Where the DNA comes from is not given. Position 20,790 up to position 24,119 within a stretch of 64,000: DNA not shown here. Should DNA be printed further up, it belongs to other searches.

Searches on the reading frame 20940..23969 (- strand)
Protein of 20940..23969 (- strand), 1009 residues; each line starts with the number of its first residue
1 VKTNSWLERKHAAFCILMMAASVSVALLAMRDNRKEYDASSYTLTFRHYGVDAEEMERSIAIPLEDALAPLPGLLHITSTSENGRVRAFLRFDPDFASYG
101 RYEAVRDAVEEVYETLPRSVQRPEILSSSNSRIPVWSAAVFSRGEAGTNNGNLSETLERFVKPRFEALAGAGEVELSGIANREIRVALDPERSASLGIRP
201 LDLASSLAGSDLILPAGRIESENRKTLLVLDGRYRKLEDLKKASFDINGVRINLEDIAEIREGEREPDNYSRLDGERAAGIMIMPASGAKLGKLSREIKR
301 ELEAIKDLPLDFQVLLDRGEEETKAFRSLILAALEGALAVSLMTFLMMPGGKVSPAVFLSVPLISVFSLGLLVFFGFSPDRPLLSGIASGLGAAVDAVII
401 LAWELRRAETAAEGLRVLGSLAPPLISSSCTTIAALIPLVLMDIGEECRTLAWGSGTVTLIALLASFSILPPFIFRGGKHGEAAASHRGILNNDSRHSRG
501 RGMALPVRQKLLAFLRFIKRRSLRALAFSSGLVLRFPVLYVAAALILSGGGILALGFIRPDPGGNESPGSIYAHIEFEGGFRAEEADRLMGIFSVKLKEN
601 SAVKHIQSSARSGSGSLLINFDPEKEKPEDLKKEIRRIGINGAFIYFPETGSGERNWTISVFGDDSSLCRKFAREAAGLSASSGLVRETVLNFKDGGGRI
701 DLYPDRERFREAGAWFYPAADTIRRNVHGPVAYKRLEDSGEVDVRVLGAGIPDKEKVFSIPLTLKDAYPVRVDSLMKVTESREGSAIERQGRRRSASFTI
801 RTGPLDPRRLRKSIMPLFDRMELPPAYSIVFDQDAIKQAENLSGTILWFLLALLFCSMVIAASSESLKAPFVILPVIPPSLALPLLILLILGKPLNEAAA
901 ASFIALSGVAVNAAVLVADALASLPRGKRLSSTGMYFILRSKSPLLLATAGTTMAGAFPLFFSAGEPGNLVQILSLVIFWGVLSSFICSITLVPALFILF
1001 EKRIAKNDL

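Call 15: search_protein_families(library=pfam, max_evalue=0.001, proteins=[window:20940-23969:-])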
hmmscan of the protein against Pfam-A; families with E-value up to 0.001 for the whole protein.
window:20940-23969:- (1009 aa): 1 family
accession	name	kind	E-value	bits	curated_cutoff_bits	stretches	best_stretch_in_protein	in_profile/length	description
PF00873.25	ACR_tran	-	1.7e-75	254.9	28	1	49-1000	50-1020/1021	AcrB/AcrD/AcrF family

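Call 66: find_homologous_proteins(query=window:20940-23969:-, max_evalue=1e-20)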
Query window:20940-23969:- (1009 aa): 338 proteins with E <= 1e-20 among 8000 candidates; the best 120 are listed.
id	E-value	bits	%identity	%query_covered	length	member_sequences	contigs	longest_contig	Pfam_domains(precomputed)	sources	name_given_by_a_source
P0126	0.0e+0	2080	95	100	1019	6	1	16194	PF00873.26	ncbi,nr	ncbi:MAG: efflux RND transporter permease subunit [Treponema sp.]|nr:efflux RND transporter permease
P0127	0.0e+0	2048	94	100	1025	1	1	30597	PF00873.26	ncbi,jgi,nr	ncbi:MAG: efflux RND transporter permease subunit [Treponema sp.]|jgi:multidrug efflux pump subunit 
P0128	0.0e+0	2013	92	100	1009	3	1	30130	PF00873.26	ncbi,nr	ncbi:MAG: efflux RND transporter permease subunit [Treponema sp.]|nr:efflux RND transporter permease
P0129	0.0e+0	1946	89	100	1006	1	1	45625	PF00873.26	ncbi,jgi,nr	ncbi:MAG: efflux RND transporter permease subunit [Treponema sp.]|jgi:multidrug efflux pump subunit 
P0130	0.0e+0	1905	87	99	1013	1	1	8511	PF00873.26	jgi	jgi:multidrug efflux pump subunit AcrB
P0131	2.3e-255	868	46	99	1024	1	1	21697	PF00873.26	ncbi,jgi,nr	ncbi:MAG: efflux RND transporter permease subunit [Treponema sp.]|jgi:multidrug efflux pump subunit 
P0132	2.6e-254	864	46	100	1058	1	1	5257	PF00873.26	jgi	jgi:multidrug efflux pump subunit AcrB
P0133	2.3e-251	855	46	98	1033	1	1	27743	PF00873.26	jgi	jgi:multidrug efflux pump subunit AcrB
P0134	3.0e-251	854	45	99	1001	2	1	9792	PF00873.26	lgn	-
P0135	8.8e-248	843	46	99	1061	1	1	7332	PF00873.26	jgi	jgi:multidrug efflux pump subunit AcrB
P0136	1.3e-247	842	46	99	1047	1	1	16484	PF00873.26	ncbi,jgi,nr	ncbi:MAG: efflux RND transporter permease subunit [Treponema sp.]|jgi:multidrug efflux pump subunit 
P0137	4.0e-247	841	45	99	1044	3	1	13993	PF00873.26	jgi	jgi:multidrug efflux pump subunit AcrB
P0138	3.9e-244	831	45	98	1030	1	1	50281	PF00873.26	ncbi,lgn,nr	ncbi:multidrug ABC transporter [Spirochaetia bacterium]|nr:multidrug ABC transporter [Spirochaetia b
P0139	2.2e-243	828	45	99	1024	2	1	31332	PF00873.26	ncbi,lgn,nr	ncbi:MAG: efflux RND transporter permease subunit [Treponema sp.]|nr:efflux RND transporter permease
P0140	3.9e-242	824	44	99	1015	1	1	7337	PF00873.26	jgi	jgi:multidrug efflux pump subunit AcrB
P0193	1.7e-224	766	43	99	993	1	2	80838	PF03176.22,PF00873.26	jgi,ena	-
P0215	9.1e-222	757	42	100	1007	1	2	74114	PF00873.26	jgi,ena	-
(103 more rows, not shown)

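Call 67: find_encoding_contigs(protein=P0193, flank=10000, max_places=1)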
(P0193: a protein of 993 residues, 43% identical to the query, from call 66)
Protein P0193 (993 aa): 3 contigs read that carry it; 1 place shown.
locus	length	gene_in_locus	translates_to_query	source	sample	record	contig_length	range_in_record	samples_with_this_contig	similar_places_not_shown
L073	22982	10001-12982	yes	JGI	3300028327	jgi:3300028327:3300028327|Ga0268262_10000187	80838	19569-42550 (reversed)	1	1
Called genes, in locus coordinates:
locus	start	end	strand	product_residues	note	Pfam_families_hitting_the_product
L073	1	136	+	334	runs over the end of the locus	-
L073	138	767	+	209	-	PF12895:ANAPC3 (faint), PF13428:TPR_14 (faint), PF07719:TPR_2 (faint), PF13174:TPR_6 (faint), PF14559:TPR_19 (faint), PF13432:TPR_16 (faint)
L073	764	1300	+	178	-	-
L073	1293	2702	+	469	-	PF02321:OEP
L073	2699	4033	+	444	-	PF25973:BSH_CzcB (weak), PF25954:Beta-barrel_RND_2 (weak), PF25989:YknX_C (weak)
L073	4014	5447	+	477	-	PF13205:Big_5 (faint)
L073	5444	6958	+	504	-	PF13205:Big_5 (weak)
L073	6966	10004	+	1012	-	PF00873:ACR_tran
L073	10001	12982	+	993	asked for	PF00873:ACR_tran, PF03176:MMPL (faint)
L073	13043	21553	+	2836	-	-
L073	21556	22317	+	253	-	-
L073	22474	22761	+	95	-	-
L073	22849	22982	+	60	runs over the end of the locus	-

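Call 68: find_encoding_contigs(protein=P0215, flank=10000, max_places=1)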
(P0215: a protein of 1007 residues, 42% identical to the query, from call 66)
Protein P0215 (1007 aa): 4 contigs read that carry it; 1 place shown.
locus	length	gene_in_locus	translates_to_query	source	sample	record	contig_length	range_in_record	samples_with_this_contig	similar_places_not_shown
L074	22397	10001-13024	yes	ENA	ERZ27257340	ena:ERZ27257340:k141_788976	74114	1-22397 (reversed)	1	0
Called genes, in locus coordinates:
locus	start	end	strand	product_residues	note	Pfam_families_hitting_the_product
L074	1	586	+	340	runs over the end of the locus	-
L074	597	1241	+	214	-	PF25062:ARM_TT21_N (faint), PF00515:TPR_1 (faint), PF07719:TPR_2 (faint), PF13432:TPR_16 (weak), PF23914:TPR_CcmH_CycH, PF12895:ANAPC3 (weak), PF14559:TPR_19, PF13428:TPR_14 (weak), +2 more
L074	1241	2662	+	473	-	PF02321:OEP (weak)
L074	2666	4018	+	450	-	PF25973:BSH_CzcB (faint), PF25975:CzcB_C (faint), PF25954:Beta-barrel_RND_2 (weak)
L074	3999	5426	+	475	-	PF13205:Big_5 (faint)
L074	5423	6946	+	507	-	PF13205:Big_5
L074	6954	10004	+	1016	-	PF00873:ACR_tran, PF02355:SecD_SecF_C (faint)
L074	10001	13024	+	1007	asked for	PF00873:ACR_tran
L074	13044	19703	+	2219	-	-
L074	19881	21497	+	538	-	-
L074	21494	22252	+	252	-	-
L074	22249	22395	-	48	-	?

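Call 89: search_protein_families(library=ncbifam, max_evalue=0.00001, proteins=[window:20940-23969:-])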
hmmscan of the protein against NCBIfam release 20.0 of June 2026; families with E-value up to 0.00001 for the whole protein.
window:20940-23969:- (1009 aa): 11 families
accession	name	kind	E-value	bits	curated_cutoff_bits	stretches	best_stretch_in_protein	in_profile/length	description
NF033617.1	RND_permease_2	subfamily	3.4e-57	194.1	1250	2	23-443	24-451/1009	multidrug efflux RND transporter permease subunit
NF000282.2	RND_permease_1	subfamily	9e-35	119.9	1250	2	43-442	43-458/1029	multidrug efflux RND transporter permease subunit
TIGR00914.1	2A0601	subfamily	2.1e-30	105.2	701.45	2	53-407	58-420/1051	CusA/CzcA family heavy metal efflux RND transporter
TIGR00915.1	2A0602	subfamily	1.6e-29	102.4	940.35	2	16-407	18-418/1050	efflux RND transporter permease subunit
NF007798.0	PRK10503.1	equivalog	2.5e-28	98.2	1584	2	49-471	61-492/1040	MdtB/MuxB family multidrug efflux RND transporter permease subunit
NF007905.0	PRK10614.1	equivalog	8.8e-28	96.5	1774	2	49-471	52-483/1025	multidrug efflux RND transporter permease subunit MdtC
NF007133.0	PRK09579.1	equivalog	1.8e-20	72.2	1763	1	28-407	32-411/1017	multidrug efflux RND transporter permease subunit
NF000037.1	RND_perm_OqxB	exception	2.8e-20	71.8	2200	2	41-433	44-445/1050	multidrug efflux RND transporter permease subunit OqxB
NF007842.1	PRK10555.1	equivalog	1.3e-15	56.3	1854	1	36-409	37-420/1036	multidrug efflux RND transporter permease AcrD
NF011706.2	PRK15127.1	equivalog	6.2e-15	54.2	2150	1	16-415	18-425/1049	multidrug efflux RND transporter permease subunit AcrB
NF007131.0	PRK09577.1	equivalog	9.5e-12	43.4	1768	1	49-407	50-417/1045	multidrug efflux RND transporter permease subunit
